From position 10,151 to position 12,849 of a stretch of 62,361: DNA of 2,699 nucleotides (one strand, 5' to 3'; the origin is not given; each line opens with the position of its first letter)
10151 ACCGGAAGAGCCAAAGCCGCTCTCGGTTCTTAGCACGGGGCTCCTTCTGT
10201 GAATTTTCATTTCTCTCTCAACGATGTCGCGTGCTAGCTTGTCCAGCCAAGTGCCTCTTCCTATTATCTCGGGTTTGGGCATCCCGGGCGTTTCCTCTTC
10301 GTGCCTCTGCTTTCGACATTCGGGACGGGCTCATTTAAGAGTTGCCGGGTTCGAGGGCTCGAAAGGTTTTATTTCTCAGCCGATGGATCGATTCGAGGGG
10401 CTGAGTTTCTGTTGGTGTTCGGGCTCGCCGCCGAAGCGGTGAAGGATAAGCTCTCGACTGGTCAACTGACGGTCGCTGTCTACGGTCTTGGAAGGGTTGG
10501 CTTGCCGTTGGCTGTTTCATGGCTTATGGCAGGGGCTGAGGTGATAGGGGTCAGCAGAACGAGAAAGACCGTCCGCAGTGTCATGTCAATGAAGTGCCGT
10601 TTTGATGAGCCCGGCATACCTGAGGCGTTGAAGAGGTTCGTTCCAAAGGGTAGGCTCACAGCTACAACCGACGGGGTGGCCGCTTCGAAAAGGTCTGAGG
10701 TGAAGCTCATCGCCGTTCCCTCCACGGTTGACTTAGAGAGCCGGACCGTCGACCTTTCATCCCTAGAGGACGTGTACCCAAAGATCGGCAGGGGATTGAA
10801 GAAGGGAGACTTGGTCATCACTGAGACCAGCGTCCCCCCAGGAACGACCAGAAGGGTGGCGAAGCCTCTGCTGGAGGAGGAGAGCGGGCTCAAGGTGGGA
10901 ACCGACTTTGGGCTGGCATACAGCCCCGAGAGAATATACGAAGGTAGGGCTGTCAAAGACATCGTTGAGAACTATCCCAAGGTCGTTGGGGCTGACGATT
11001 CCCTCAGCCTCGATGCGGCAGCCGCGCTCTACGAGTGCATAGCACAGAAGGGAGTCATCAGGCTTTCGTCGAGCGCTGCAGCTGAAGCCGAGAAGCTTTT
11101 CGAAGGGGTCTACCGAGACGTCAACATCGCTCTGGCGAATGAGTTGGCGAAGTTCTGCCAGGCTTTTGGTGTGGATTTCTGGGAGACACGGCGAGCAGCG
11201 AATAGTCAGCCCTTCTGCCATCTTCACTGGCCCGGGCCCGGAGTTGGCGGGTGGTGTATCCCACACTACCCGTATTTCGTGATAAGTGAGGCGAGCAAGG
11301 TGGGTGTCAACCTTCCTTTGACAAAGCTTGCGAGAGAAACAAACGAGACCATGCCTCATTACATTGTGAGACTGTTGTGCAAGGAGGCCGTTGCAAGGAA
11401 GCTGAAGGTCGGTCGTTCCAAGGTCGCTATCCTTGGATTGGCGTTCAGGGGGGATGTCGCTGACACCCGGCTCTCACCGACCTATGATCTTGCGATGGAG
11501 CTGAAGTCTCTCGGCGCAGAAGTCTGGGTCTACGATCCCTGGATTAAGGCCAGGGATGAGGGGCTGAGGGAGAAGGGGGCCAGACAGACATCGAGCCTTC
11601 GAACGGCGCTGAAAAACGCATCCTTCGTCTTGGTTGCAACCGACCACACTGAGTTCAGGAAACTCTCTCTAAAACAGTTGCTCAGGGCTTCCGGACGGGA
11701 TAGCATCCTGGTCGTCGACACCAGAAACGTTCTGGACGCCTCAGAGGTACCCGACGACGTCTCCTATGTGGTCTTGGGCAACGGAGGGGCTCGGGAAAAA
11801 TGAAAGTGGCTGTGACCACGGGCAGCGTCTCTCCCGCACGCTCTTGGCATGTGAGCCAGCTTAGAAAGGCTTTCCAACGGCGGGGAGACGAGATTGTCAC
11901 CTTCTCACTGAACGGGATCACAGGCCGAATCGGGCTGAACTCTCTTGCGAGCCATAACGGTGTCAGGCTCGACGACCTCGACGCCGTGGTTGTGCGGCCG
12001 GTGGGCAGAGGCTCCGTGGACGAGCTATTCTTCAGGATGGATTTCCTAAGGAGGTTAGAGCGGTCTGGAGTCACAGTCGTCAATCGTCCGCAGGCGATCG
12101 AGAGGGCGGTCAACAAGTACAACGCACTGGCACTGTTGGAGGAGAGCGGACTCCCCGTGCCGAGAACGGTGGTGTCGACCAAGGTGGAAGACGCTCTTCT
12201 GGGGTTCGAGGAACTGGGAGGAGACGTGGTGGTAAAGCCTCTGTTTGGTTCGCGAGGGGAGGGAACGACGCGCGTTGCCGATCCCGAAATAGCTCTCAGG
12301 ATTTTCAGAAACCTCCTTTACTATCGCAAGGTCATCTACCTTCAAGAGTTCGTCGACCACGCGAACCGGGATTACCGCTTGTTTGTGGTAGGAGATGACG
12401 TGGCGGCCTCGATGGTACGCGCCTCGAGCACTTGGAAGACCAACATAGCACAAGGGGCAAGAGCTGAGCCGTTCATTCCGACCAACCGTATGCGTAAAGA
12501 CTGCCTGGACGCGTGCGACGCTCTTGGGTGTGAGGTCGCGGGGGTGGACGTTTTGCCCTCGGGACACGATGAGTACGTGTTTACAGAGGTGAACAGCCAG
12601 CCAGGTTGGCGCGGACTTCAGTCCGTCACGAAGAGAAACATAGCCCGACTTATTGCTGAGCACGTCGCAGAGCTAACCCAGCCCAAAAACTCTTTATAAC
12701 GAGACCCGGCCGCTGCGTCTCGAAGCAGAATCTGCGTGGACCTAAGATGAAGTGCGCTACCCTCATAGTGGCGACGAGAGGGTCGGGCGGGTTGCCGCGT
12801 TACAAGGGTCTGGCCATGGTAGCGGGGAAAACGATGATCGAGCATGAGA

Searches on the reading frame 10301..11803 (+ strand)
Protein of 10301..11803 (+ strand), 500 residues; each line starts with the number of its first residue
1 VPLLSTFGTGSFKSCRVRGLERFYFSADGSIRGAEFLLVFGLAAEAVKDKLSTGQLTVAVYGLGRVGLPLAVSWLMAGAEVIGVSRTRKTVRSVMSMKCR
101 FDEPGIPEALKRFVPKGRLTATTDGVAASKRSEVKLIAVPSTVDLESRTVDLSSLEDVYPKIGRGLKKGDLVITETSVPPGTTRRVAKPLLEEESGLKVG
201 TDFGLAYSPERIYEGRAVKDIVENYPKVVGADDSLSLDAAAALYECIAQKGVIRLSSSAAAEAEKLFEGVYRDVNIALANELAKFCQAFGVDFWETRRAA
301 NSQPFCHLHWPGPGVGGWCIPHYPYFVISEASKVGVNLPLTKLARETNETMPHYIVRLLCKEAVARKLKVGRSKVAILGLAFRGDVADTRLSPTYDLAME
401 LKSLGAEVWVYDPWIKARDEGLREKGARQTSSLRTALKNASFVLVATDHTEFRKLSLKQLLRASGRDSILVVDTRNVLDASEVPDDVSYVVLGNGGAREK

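Call 70: search_protein_families(library=pfam, proteins=[window:10301-11803:+], max_evalue=0.000001)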
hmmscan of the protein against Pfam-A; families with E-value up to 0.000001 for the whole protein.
window:10301-11803:+ (500 aa): 5 families
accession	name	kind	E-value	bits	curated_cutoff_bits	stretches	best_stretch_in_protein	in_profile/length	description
PF03721.20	UDPG_MGDP_dh_N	-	1.2e-33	116.7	27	1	57-235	2-179/187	UDP-glucose/GDP-mannose dehydrogenase family, NAD binding domain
PF03720.21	UDPG_MGDP_dh_C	-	4.6e-24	85.2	30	1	376-479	1-102/103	UDP-glucose/GDP-mannose dehydrogenase family, UDP binding domain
PF00984.24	UDPG_MGDP_dh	-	8.8e-24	83.9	25.4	1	260-349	2-93/94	UDP-glucose/GDP-mannose dehydrogenase family, central domain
PF03446.21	NAD_binding_2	-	9.2e-08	32.7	21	0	57-192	1-109/161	NAD binding domain of 6-phosphogluconate dehydrogenase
PF02826.25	2-Hacid_dh_C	-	2.6e-07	30.7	25.1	0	53-102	34-83/178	D-isomer specific 2-hydroxyacid dehydrogenase, NAD binding domain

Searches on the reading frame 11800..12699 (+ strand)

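Call 70: search_protein_families(library=pfam, proteins=[window:11800-12699:+], max_evalue=0.000001)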
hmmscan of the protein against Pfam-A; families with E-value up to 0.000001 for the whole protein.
window:11800-12699:+ (299 aa): 2 families
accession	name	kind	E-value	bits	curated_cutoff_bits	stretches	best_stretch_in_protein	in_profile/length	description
PF08443.16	RimK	-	1.1e-23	84.3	21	1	103-288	1-187/188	RimK-like ATP-grasp domain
PF02955.21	GSH-S_ATP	-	4.1e-09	36.6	23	1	120-252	12-152/175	Prokaryotic glutathione synthetase, ATP-grasp domain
